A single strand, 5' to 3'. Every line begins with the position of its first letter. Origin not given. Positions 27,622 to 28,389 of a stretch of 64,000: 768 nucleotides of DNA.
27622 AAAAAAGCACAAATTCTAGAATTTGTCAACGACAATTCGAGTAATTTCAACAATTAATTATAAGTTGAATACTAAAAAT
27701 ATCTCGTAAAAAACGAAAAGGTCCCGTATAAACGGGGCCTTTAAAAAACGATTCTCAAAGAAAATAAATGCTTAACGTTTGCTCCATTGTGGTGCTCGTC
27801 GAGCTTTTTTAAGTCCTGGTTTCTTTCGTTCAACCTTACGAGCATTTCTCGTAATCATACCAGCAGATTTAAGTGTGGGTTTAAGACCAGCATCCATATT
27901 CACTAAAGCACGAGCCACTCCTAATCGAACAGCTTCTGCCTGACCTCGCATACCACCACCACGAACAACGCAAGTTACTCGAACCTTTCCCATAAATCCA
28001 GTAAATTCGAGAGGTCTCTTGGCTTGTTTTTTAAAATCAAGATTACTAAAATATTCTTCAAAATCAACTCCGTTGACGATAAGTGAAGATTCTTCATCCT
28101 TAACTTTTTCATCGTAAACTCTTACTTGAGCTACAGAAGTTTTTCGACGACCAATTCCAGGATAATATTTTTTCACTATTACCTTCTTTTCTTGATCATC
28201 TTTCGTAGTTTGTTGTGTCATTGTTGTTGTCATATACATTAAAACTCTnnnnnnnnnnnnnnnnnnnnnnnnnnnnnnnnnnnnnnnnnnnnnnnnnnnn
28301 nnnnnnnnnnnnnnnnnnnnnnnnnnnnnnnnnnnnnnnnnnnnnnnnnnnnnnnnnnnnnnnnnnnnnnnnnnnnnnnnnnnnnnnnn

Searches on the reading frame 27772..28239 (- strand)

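Call 28: search_protein_families(library=pfam, proteins=[window:27772-28239:-], max_evalue=0.001)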
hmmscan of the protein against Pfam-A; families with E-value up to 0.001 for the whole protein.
window:27772-28239:- (155 aa): 1 family
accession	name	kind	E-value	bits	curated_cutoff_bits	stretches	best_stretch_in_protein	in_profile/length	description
PF00380.25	Ribosomal_S9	-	1.1e-39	136.1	22.5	1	30-155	1-121/121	Ribosomal protein S9/S16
